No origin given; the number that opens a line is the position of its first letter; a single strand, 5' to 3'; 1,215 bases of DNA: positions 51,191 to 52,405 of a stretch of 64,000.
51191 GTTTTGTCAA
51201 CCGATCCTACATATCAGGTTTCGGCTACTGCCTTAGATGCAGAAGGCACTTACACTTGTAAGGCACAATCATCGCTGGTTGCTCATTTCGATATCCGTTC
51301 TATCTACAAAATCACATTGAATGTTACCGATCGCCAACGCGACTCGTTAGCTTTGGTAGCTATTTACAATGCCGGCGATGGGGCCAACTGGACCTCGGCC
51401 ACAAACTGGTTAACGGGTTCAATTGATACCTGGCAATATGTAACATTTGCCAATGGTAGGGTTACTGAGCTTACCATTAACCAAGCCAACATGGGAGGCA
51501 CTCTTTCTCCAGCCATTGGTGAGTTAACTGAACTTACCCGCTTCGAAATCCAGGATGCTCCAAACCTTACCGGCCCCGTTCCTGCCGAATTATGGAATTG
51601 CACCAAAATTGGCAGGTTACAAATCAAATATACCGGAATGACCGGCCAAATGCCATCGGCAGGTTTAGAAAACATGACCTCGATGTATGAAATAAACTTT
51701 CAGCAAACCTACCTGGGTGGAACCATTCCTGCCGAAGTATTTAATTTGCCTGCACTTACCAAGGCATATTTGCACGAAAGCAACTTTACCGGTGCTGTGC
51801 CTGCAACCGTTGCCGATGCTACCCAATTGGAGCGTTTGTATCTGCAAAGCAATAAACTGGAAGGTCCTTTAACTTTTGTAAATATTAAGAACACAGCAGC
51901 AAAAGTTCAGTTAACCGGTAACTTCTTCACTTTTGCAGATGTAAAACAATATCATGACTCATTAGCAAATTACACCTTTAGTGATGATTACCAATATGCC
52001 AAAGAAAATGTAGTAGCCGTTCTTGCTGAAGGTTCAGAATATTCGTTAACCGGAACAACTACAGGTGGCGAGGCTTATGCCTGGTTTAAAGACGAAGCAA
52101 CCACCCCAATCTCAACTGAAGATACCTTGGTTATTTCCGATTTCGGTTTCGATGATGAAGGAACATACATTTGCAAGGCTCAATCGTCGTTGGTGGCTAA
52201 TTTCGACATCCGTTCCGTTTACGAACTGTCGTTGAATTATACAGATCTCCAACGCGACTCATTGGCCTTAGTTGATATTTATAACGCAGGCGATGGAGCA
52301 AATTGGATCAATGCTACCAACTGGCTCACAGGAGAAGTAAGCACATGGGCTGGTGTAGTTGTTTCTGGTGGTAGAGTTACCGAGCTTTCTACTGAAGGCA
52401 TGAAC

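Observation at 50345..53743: T9SS cargo built from three tandem plant-type LRR plus Ig-like modules, encoded inside a PUL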

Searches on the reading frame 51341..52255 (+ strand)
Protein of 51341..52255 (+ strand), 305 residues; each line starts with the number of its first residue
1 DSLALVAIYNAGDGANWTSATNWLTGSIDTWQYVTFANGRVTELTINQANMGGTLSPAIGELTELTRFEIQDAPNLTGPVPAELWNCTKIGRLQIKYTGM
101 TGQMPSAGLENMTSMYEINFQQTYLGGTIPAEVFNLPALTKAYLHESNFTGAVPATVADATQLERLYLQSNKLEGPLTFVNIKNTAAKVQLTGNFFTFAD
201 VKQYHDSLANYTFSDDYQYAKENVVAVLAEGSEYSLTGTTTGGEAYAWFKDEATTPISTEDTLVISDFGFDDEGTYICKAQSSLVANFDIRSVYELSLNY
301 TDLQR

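Call 30: search_solved_structures(query=window:51341-52255:+, max_evalue=0.001, show_alignments=3)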
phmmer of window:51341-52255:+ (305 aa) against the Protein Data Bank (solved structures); distinct sequences matched with E-value up to 0.001: 104 (the best 60 are shown).
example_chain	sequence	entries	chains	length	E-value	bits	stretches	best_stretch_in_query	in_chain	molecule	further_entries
4mn8_A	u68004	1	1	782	2e-67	230.7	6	43-177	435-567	LRR receptor-like serine/threonine-protein kinase FLS2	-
6s6q_A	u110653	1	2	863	7.6e-62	212.5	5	58-178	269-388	LRR receptor-like serine/threonine-protein kinase GSO1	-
8weh_A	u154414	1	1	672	1.1e-59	205.3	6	26-183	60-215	MALE DISCOVERER 1-INTERACTING RECEPTOR-LIKE KINASE 2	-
4mna_A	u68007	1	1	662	2.7e-57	197.5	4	43-177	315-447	LRR receptor-like serine/threonine-protein kinase FLS2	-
8yaa_A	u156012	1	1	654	6.9e-56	192.9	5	50-186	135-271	MDIS1-interacting receptor like kinase 2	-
8web_A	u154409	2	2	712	4.7e-55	190.2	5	47-186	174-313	MDIS1-interacting receptor like kinase 2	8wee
5gr8_A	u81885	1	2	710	6.1e-55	189.8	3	31-176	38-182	Leucine-rich repeat receptor-like protein kinase PEPR1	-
8wec_A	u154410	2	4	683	6.7e-55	189.7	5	49-186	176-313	MDIS1-interacting receptor like kinase 2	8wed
8wef_A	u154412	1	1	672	8.8e-55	189.3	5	75-215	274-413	MALE DISCOVERER 1-INTERACTING RECEPTOR-LIKE KINASE 2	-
8weg_A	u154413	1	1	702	1.4e-54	188.6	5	75-215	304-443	MALE DISCOVERER 1-INTERACTING RECEPTOR-LIKE KINASE 2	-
8wei_A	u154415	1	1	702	1.9e-54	188.2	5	75-176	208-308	MALE DISCOVERER 1-INTERACTING RECEPTOR-LIKE KINASE 2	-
5hyx_B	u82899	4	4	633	2.4e-48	168.1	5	42-176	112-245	Probable LRR receptor-like serine/threonine-protein kinase At4g26540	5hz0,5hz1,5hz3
5xjo_A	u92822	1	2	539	1.6e-43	152.3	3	39-183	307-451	LRR receptor-like serine/threonine-protein kinase ERL1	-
5xkj_A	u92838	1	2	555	2e-43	152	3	39-183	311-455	LRR receptor-like serine/threonine-protein kinase ERL1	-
5xjx_K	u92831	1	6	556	2.1e-43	151.9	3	39-183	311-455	LRR receptor-like serine/threonine-protein kinase ERL1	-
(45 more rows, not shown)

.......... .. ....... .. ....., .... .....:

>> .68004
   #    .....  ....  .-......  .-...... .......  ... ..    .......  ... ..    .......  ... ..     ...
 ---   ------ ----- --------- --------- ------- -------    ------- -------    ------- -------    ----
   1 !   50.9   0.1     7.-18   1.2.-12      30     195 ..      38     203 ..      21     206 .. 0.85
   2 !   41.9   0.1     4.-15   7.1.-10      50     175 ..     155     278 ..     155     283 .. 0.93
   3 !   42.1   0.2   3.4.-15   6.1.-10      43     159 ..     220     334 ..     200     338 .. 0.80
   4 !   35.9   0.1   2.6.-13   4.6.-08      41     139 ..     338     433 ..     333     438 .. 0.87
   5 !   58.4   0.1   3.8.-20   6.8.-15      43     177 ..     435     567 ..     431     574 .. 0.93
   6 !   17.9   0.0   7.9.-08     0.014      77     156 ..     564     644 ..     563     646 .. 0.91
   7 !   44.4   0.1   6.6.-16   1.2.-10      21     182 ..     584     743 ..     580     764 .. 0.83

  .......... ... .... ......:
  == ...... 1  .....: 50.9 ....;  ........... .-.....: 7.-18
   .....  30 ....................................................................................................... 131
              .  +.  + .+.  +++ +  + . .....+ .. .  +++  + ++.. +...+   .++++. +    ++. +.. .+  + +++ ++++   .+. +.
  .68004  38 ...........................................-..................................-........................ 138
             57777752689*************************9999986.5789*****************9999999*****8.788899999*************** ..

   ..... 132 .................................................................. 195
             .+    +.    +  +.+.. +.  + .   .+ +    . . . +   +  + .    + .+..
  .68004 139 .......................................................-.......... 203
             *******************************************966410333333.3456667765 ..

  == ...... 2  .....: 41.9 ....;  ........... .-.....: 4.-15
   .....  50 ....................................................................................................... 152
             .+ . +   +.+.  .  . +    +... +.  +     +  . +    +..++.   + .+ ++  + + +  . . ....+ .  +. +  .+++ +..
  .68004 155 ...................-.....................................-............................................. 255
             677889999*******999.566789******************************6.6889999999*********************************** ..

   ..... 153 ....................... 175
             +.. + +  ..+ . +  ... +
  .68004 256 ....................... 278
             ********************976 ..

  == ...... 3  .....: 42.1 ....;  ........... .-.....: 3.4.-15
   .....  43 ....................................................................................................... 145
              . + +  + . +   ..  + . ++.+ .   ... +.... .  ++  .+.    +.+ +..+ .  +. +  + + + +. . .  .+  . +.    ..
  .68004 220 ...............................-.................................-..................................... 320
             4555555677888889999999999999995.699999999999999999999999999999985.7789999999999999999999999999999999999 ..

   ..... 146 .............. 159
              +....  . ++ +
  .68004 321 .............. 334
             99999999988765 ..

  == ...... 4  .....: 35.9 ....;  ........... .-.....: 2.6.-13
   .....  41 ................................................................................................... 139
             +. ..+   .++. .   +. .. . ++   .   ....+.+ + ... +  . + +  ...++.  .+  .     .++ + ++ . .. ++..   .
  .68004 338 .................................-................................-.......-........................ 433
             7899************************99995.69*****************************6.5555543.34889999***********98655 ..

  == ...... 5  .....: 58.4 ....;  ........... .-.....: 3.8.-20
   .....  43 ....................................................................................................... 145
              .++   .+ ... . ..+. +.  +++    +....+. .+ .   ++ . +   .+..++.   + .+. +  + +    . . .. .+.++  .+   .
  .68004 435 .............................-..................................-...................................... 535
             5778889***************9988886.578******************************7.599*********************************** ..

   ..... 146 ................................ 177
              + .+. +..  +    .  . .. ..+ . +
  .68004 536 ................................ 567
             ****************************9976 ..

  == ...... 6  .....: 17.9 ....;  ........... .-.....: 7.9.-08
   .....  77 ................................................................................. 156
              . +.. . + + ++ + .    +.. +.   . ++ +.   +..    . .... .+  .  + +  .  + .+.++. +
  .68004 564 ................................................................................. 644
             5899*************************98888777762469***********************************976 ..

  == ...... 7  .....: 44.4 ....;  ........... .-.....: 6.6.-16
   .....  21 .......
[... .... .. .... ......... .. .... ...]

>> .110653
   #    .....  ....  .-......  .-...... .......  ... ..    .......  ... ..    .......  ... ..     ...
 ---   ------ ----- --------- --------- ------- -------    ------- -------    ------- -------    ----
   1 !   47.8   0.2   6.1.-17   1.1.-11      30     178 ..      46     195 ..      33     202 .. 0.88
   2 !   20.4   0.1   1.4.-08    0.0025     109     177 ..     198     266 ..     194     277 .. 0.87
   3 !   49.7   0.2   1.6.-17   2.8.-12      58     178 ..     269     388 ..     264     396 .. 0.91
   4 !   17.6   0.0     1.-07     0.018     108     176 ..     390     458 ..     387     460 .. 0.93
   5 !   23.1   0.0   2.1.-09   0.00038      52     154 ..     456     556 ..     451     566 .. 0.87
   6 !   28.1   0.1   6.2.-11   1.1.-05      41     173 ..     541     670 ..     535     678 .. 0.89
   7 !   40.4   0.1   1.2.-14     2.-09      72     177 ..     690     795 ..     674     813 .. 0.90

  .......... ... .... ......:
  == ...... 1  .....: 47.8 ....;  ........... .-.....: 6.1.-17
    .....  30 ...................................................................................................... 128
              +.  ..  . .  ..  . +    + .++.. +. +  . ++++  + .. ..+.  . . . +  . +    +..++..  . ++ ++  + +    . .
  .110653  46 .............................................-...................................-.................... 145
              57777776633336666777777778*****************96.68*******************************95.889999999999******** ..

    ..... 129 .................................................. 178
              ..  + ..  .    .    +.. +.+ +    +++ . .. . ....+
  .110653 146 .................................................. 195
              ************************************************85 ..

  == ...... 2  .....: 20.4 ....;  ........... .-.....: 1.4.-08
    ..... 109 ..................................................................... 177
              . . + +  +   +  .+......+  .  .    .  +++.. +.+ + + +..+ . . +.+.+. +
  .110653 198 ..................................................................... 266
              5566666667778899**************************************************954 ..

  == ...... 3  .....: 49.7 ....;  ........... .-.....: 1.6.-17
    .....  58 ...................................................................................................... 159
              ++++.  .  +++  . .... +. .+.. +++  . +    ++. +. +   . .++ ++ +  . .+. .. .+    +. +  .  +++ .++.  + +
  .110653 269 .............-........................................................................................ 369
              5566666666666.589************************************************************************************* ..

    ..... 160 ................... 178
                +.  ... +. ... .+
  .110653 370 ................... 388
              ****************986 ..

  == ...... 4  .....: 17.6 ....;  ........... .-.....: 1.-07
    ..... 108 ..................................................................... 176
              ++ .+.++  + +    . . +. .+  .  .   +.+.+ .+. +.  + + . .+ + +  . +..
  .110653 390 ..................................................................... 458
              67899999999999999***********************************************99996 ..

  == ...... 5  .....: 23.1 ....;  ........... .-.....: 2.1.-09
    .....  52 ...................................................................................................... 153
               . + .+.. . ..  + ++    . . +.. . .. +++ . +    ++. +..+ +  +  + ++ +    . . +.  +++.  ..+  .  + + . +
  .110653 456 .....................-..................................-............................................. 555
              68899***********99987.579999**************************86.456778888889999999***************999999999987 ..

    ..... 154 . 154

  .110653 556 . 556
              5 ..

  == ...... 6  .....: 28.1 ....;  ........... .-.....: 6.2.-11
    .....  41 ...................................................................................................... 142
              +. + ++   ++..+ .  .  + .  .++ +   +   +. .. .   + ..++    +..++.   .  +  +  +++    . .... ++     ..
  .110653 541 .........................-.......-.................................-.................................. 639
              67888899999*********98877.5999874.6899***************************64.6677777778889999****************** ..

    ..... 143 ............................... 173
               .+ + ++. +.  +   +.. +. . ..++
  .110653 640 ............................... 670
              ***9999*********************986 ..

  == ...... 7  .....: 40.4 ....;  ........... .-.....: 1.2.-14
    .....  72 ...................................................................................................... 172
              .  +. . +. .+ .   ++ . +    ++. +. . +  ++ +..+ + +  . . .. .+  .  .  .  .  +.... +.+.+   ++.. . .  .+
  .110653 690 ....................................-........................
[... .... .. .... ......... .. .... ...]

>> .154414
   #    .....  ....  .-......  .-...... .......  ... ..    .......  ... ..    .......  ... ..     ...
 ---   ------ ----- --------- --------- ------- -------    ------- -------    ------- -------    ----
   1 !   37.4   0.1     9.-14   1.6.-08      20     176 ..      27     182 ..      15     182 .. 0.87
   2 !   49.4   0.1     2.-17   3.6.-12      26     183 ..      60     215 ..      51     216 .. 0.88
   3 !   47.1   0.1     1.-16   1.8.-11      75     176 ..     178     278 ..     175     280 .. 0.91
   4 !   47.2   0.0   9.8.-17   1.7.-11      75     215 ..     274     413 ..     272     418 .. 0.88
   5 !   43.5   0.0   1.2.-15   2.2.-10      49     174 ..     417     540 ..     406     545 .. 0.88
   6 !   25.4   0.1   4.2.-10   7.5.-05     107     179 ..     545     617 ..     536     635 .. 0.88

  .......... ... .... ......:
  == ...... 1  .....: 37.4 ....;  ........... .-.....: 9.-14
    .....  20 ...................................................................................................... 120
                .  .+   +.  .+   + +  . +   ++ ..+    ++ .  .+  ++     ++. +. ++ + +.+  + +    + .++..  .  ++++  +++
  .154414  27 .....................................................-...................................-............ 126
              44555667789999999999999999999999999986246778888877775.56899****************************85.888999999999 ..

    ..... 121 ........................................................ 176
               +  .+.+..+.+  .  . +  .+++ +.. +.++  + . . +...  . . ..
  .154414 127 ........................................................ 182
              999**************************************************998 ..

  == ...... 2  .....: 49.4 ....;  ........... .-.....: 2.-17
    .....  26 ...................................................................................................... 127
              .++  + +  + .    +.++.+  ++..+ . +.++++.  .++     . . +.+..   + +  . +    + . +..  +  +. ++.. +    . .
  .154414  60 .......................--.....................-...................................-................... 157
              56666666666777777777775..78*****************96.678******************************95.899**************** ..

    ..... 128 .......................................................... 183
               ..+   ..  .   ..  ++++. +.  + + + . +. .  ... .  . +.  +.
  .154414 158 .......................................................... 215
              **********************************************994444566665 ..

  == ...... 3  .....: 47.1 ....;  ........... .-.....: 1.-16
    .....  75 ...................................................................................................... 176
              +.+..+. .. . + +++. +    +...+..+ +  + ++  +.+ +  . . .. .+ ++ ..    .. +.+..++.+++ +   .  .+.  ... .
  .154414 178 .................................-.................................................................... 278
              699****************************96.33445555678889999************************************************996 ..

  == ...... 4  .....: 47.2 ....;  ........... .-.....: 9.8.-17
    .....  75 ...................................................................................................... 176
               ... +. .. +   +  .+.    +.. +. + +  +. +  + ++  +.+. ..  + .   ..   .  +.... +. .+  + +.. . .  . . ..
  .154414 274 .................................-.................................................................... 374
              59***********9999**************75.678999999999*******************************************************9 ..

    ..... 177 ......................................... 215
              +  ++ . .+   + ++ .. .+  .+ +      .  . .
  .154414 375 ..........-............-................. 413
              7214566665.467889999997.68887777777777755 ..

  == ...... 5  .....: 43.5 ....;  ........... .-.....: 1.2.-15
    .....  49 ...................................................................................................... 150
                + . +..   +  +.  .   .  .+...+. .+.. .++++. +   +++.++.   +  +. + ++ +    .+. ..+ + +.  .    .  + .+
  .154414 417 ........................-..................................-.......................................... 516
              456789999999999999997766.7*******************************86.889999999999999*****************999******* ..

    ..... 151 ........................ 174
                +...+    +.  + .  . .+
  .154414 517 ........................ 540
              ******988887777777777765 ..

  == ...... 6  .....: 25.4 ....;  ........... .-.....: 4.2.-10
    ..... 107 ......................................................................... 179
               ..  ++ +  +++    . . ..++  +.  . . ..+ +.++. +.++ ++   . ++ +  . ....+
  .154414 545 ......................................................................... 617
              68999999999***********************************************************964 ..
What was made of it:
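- On Plant-specific (PS) LRR class: The 52 best of the 60 listed PDB sequence hits are plant LRR proteins, followed by SHOC-2 (call 30).
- The PDB sequence search is likewise dominated by plant proteins: FLS2 at 2e-67, then GSO1, MIK2 and PEPR1 (call 30).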

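Call 51: predict_structure(alignment_id=A3)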
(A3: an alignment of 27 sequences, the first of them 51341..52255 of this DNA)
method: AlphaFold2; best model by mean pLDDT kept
length: 305 residues; sequences in the alignment: 27
mean_pLDDT: 95.7   pTM: 0.88
mean pLDDT of the five models: 95.7, 95.5, 95.5, 95.3, 95.0
residues with pLDDT >= 90: 290; 70-90: 15; 50-70: 0; < 50: 0
segments of 3 or more residues with pLDDT < 50: none
pLDDT, mean of each block of 10 residues (from residue 1): 97 94 92 96 91 97 98 95 97 97 93 98 94 97 97 96 97 97 95 98 96 97 96 97 97 96 96 97 95 96 80
secondary structure, 60 per line:
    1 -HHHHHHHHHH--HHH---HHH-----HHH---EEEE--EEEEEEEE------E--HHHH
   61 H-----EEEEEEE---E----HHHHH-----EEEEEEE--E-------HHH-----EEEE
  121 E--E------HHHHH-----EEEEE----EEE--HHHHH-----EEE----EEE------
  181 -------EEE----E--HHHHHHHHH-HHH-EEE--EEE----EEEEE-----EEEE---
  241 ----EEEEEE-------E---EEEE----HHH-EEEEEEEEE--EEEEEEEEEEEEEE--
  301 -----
elements in order: H2-11 E34-37 E40-47 H57-61 E67-73 H82-86 E92-98 E117-121 H131-135 E141-145 E150-152 H155-159 E165-167 E172-174 E188-190 H198-206 E212-214 E217-219 E224-228 E234-237 E245-250 E262-265 E274-282 E285-298
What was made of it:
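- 51341..52255 (+): Module 2 (305 aa): cap 51341-51457, LRR1-7 51458-51940, Ig-like domain about 51968-52237. It is a lineage-specific duplicate of the first-type module. The AF2 model of this module has pLDDT 95.7 and pTM 0.88 (call 51).
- On Immunoglobulin superfamily domain (Ig_3 / I-set): The model shows a beta-sandwich (call 51).
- Closest known: Listeria internalin domain. Same: The rigidity here is suggested by pTM 0.88 (call 51).
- The AF2 single-module model has pLDDT 95.7 and pTM 0.88, so the LRR and Ig are predicted with a defined mutual orientation (call 51).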
